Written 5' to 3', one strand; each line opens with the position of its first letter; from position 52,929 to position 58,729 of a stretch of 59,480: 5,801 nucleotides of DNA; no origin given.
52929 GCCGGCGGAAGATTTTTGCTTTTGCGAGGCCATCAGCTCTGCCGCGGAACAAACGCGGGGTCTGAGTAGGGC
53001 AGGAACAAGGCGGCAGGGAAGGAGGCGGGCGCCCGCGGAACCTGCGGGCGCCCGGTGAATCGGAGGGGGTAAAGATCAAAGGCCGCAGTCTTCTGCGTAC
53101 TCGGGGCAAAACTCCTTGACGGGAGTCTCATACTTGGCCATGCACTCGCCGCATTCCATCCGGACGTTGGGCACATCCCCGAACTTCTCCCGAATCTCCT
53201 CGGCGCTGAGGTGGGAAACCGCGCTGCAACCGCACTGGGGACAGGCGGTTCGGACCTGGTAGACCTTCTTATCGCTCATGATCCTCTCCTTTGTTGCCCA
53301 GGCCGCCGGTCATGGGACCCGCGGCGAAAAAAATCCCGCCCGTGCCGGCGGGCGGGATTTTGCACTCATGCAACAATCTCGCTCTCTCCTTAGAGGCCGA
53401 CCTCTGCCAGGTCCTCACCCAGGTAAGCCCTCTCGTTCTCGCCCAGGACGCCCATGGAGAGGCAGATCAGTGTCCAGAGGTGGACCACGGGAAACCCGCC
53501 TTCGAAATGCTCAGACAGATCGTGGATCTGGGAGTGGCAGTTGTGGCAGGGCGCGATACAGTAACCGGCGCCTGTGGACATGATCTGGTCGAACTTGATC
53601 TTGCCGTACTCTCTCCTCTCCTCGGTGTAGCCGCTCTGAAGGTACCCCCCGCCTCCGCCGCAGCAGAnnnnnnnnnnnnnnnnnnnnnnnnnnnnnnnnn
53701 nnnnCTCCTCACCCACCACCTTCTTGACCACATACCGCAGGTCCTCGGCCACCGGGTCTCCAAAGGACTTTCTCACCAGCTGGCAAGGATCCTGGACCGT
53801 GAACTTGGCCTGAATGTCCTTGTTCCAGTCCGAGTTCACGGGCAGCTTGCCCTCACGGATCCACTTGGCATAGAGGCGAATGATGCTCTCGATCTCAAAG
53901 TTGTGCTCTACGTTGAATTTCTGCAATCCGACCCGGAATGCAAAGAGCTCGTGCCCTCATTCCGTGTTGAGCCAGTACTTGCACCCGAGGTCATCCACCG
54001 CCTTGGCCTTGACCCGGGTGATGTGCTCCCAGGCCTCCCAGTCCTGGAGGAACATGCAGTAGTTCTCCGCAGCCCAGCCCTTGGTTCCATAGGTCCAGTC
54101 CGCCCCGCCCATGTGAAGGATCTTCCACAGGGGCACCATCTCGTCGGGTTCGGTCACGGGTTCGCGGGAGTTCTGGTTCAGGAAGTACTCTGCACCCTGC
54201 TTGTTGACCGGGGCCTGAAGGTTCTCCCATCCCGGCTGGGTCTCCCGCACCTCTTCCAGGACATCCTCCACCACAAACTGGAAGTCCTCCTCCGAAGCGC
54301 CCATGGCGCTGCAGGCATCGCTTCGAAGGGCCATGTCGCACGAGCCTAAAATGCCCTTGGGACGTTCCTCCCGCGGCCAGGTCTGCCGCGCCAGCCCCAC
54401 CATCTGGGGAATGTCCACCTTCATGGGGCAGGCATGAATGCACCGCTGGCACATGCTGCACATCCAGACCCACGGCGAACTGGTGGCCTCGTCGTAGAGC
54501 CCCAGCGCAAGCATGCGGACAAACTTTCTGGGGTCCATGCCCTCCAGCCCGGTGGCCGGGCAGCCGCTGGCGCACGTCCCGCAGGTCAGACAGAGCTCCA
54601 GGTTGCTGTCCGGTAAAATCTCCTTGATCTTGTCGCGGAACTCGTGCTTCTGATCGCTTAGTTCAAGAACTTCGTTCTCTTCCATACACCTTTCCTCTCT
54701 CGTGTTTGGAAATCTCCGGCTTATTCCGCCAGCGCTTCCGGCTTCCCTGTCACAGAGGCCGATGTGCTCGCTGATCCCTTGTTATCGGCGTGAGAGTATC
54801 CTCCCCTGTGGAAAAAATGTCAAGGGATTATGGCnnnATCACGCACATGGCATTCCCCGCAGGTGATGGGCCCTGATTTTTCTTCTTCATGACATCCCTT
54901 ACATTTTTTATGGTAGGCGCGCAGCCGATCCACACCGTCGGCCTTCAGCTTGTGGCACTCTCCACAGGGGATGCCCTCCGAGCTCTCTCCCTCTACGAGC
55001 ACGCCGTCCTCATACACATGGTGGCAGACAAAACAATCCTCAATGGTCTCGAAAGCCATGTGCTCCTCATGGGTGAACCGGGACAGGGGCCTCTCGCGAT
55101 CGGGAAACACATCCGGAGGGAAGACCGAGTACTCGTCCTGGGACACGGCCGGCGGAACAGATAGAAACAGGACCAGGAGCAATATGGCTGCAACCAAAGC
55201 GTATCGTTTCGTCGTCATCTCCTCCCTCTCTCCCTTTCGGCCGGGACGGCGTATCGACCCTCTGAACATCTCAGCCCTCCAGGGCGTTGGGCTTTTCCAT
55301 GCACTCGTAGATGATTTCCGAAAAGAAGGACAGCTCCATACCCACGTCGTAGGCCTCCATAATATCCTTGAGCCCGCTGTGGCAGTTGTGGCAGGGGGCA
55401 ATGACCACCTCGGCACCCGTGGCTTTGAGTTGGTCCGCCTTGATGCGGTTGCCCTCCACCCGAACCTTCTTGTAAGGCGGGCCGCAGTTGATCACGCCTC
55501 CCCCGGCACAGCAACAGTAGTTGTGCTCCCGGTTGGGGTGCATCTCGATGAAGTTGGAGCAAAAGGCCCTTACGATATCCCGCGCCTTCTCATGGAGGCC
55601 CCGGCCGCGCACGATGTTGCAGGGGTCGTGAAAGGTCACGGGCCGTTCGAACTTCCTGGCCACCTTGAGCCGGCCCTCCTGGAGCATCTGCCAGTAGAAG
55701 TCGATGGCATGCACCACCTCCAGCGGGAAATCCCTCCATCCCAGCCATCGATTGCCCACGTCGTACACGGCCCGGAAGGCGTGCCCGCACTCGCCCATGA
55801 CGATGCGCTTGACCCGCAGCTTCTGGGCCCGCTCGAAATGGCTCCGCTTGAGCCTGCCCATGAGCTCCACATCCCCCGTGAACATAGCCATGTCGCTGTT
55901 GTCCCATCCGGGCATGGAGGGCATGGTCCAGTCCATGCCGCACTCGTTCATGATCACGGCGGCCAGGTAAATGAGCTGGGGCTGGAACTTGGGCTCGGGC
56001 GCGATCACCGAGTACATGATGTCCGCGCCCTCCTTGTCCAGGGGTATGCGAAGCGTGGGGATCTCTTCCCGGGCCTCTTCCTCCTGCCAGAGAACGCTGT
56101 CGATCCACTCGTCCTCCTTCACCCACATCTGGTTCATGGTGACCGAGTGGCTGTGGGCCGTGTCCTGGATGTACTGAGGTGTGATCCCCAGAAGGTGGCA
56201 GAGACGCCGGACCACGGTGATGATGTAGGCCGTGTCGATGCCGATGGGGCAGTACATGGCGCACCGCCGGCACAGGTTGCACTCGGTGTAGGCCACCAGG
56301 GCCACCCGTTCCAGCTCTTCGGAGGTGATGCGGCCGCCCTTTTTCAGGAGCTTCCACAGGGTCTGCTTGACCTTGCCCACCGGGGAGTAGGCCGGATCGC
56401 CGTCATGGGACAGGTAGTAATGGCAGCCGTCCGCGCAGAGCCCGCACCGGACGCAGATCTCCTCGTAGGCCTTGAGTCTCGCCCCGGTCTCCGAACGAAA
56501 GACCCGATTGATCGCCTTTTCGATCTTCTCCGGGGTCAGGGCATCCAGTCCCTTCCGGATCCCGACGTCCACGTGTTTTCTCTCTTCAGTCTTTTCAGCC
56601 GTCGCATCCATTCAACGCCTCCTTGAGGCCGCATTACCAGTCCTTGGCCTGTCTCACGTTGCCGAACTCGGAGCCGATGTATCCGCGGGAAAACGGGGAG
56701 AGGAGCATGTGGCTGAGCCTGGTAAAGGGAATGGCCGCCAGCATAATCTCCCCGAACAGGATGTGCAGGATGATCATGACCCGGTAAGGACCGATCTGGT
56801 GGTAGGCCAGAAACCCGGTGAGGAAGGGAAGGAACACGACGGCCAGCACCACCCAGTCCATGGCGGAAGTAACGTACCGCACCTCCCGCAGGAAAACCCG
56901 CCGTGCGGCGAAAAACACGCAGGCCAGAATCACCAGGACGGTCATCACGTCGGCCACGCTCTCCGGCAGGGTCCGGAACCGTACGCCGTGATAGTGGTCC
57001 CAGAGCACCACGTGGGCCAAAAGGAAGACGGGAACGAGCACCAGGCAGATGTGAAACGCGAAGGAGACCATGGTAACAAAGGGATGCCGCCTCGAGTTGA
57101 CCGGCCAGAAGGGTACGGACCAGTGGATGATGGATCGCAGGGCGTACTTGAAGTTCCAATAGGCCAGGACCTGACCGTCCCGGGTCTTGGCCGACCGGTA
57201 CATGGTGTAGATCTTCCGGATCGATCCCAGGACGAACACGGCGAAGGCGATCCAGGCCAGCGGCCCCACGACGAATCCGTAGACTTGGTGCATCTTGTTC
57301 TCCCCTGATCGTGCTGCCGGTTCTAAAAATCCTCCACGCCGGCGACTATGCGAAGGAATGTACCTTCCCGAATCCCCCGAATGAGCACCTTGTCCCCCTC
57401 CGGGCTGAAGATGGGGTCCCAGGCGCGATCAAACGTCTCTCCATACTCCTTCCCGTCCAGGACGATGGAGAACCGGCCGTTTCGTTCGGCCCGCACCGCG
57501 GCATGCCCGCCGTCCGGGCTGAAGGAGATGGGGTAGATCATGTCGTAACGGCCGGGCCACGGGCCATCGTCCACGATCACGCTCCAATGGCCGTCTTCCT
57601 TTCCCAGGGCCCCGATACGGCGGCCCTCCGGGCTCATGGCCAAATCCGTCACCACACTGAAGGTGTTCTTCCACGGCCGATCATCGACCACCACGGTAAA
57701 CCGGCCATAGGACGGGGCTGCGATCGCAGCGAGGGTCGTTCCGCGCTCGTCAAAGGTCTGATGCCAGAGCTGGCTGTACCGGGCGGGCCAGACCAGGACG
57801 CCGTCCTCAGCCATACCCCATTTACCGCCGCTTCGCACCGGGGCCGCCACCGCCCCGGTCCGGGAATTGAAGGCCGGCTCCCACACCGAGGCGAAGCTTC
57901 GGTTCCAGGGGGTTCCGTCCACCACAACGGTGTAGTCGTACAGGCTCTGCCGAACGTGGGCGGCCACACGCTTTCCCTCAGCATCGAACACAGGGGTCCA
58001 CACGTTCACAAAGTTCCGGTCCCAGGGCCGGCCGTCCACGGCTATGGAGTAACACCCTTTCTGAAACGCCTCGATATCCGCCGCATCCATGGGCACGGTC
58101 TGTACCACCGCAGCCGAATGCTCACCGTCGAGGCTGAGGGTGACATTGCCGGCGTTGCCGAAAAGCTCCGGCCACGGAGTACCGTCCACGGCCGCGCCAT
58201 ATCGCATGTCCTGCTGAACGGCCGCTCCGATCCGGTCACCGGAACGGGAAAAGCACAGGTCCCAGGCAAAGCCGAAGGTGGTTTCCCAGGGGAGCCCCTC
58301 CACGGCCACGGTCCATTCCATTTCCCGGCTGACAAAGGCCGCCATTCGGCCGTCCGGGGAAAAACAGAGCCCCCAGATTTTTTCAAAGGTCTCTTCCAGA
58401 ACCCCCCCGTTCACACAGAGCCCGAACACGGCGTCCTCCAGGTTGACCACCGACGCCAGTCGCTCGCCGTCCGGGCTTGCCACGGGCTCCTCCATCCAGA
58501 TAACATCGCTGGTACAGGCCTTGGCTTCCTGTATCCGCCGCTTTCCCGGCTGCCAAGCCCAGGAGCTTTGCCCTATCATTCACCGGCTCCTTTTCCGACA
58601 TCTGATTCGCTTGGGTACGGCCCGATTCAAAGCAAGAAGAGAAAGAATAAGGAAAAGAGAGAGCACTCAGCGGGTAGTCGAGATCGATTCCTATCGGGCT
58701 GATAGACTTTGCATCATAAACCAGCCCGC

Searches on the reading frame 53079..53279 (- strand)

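Call 7: search_protein_families(library=pfam, proteins=[window:53079-53279:-], max_evalue=0.01)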
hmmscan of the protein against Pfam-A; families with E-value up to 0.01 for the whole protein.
window:53079-53279:- (67 aa): 1 family
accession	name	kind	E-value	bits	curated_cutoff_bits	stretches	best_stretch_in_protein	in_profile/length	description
PF10892.13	DUF2688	-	0.00025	20.9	25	1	4-51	1-46/56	Protein of unknown function (DUF2688)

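Call 61: search_protein_families(library=pfam, proteins=[window:53079-53279:-], max_evalue=0.00001)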
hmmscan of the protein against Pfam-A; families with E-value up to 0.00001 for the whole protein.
window:53079-53279:- (67 aa): 0 families

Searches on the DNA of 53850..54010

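Call 57: search_rna_families(source=window, start=53850, end=54010, threshold=evalue, max_evalue=10)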
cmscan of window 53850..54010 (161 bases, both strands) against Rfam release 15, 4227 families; matches with E-value up to 10: 1.
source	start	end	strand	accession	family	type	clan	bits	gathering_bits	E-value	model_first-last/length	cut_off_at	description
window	53862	53947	+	RF00574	SNORD69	Gene; snRNA; snoRNA; CD-box;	-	17.4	37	0.78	1-77/77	no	Small nucleolar RNA SNORD69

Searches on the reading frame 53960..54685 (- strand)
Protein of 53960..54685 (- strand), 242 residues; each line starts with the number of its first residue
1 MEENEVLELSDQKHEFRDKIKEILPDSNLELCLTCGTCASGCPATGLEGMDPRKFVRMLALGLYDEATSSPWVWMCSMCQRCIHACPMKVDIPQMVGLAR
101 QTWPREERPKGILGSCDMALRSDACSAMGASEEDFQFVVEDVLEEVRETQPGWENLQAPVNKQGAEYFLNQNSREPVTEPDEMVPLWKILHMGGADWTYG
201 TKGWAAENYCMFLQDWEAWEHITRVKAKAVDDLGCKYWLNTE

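Call 35: find_encoding_contigs(protein=window:53960-54685:-, flank=3000, max_places=4)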
Protein window:53960-54685:- (242 aa): no gene with exactly this product is on record in the collection.

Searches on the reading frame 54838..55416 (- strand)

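Call 7: search_protein_families(library=pfam, proteins=[window:54838-55416:-], max_evalue=0.01)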
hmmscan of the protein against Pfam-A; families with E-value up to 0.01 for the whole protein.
window:54838-55416:- (193 aa): 1 family
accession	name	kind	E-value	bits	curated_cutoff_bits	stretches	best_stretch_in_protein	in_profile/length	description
PF02085.21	Cytochrom_CIII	-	1.2e-09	38.9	22.9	1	112-190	21-101/101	Class III cytochrome C family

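Call 14: search_protein_families(library=ncbifam, proteins=[window:54838-55416:-], max_evalue=0.00001)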
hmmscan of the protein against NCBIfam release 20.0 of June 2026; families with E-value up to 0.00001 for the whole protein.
window:54838-55416:- (193 aa): 3 families
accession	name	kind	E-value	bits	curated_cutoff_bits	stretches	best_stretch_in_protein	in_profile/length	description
NF045722.1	c3_cytochr_TmcA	equivalog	2.4e-40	137.3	114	1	73-191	5-125/125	acidic tetraheme cytochrome c3 TmcA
NF045713.1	CxxCH_16_HmcA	equivalog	9.6e-07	27.8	400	1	115-191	158-253/541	sulfate respiration complex hexadecaheme cytochrome HmcA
NF043011.1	CytC7_Geobact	equivalog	2.1e-06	28.2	120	1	151-190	47-88/89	cytochrome c7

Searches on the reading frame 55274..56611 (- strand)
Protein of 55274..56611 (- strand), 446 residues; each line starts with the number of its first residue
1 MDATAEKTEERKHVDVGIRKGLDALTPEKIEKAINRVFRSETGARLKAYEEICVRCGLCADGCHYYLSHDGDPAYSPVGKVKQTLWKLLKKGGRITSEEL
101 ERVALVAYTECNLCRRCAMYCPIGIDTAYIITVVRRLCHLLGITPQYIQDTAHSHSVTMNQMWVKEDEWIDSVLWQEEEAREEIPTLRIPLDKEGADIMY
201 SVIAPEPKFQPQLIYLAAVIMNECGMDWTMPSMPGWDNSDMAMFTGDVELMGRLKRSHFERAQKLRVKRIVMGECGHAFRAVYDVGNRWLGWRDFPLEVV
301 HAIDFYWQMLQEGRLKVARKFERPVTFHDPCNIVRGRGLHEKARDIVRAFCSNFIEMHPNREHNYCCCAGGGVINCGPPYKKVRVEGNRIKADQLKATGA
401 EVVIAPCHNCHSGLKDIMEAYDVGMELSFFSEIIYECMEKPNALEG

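Call 7: search_protein_families(library=pfam, proteins=[window:55274-56611:-], max_evalue=0.01)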
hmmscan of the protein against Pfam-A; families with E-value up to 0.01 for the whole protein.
window:55274-56611:- (446 aa): 9 families
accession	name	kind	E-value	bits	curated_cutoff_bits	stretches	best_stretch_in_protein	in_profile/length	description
PF02754.22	CCG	-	2e-11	44.3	20.6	1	325-414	1-84/85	Cysteine-rich domain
PF13183.11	Fer4_8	-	2.5e-09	38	27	1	52-125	4-68/68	4Fe-4S dicluster domain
PF13534.11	Fer4_17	-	8.2e-08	33.1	22.2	1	53-126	2-61/61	4Fe-4S dicluster domain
PF12797.12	Fer4_2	-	0.00038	20.7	24.5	0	50-64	7-21/22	4Fe-4S binding domain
PF00037.32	Fer4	-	0.002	18.3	21.1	0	109-124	6-21/24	4Fe-4S binding domain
PF12838.12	Fer4_7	-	0.0023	18.8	27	1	53-125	2-52/52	4Fe-4S dicluster domain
PF13746.11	Fer4_18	-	0.0034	18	27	0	98-127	48-77/114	4Fe-4S dicluster domain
PF13187.11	Fer4_9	-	0.0079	16.6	27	0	53-124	2-50/52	4Fe-4S dicluster domain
PF12837.12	Fer4_6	-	0.0081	16.5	25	0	111-124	9-22/24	4Fe-4S binding domain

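Call 14: search_protein_families(library=ncbifam, proteins=[window:55274-56611:-], max_evalue=0.00001)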
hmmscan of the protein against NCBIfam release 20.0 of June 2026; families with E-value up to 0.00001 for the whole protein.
window:55274-56611:- (446 aa): 8 families
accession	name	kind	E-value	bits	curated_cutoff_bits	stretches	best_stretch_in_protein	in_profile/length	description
NF045724.1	ferredox_TmcB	equivalog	7.5e-250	828.7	735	1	12-440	2-430/430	electron transfer complex ferredoxin TmcB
NF045711.1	sulf_resp_HmcF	equivalog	1.6e-110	370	750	1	33-444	42-455/457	sulfate respiration complex iron-sulfur protein HmcF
NF045796.1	DsrK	equivalog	1.4e-65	221.7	400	1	29-425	26-427/453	sulfate reduction electron transfer complex DsrMKJOP subunit DsrK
NF004898.0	PRK06259.1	equivalog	7.5e-17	61.1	385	1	109-422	186-471/488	fumarate reductase (CoM/CoB) subunit TfrB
NF045670.1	quin_L_LdhH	equivalog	1.7e-15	56.3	800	1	305-434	582-705/706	L-lactate dehydrogenase (quinone) large subunit LdhH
NF008434.0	PRK11274.1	equivalog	3.4e-07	29.5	333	0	49-138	21-102/409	glycolate oxidase subunit GlcF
NF045663.1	diclust_near_Sec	equivalog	3.7e-07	28.6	530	1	304-414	513-618/759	pyridine nucleotide-disulfide oxidoreductase/dicluster-binding protein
NF008369.0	PRK11168.1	equivalog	9.4e-06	24.7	278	0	298-413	270-379/401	anaerobic glycerol-3-phosphate dehydrogenase subunit C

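Call 37: find_encoding_contigs(protein=window:55274-56611:-, flank=10000, max_places=3)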
Protein window:55274-56611:- (446 aa): no gene with exactly this product is on record in the collection.

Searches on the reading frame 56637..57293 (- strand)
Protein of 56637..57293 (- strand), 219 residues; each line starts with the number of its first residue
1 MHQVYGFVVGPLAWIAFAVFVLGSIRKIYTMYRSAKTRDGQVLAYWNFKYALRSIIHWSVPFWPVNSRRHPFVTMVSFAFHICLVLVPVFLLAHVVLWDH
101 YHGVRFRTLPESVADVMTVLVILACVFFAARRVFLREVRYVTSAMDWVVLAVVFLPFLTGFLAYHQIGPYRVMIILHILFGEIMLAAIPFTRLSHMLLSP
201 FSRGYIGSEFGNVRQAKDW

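Call 7: search_protein_families(library=pfam, proteins=[window:56637-57293:-], max_evalue=0.01)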
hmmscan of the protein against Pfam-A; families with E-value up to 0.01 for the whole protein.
window:56637-57293:- (219 aa): 1 family
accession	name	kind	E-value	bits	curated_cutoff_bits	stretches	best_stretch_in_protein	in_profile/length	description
PF02665.19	Nitrate_red_gam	-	1.9e-07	31.4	22.9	1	172-202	175-205/217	Nitrate reductase gamma subunit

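Call 14: search_protein_families(library=ncbifam, proteins=[window:56637-57293:-], max_evalue=0.00001)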
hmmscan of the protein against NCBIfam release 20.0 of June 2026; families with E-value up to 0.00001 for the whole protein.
window:56637-57293:- (219 aa): 2 families
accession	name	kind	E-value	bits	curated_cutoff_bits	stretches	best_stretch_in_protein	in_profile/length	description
NF045723.1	memb_anch_TmcC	equivalog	3.4e-100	334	240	1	2-219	1-218/218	TmcC family electron transfer complex membrane anchor subunit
NF045716.1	sulf_resp_HmcE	equivalog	5.1e-55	186.6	275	1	5-214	2-215/226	sulfate respiration complex protein HmcE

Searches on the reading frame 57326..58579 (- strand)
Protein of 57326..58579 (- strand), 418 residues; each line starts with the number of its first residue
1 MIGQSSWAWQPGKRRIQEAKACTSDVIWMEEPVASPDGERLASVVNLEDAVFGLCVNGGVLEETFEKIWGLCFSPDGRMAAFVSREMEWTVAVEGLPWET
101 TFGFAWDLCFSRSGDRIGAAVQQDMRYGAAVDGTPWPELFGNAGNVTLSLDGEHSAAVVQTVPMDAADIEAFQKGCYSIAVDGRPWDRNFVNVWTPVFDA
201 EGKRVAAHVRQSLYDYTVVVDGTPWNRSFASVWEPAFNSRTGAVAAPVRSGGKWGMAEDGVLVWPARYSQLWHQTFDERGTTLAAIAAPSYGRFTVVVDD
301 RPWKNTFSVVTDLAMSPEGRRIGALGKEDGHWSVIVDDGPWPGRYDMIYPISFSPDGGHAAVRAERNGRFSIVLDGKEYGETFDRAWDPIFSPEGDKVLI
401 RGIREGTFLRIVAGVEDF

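Call 7: search_protein_families(library=pfam, proteins=[window:57326-58579:-], max_evalue=0.01)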
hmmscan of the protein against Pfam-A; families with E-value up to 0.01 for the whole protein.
window:57326-58579:- (418 aa): 2 families
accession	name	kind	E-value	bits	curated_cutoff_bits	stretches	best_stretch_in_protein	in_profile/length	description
PF07676.18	PD40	-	1.2e-05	25.6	20.9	0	73-85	16-28/38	WD40-like Beta Propeller Repeat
PF00400.38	WD40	-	0.0069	17.4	27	0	67-80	13-26/39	WD domain, G-beta repeat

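Call 14: search_protein_families(library=ncbifam, proteins=[window:57326-58579:-], max_evalue=0.00001)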
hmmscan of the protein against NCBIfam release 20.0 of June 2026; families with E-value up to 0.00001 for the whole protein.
window:57326-58579:- (418 aa): 1 family
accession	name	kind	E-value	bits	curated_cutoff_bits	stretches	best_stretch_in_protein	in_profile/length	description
NF045725.1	TmcD_fam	equivalog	1.1e-181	604.3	440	1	6-414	2-411/412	electron transfer complex subunit TmcD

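Call 36: find_encoding_contigs(protein=window:57326-58579:-, flank=10000, max_places=3)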
Protein window:57326-58579:- (418 aa): no gene with exactly this product is on record in the collection.
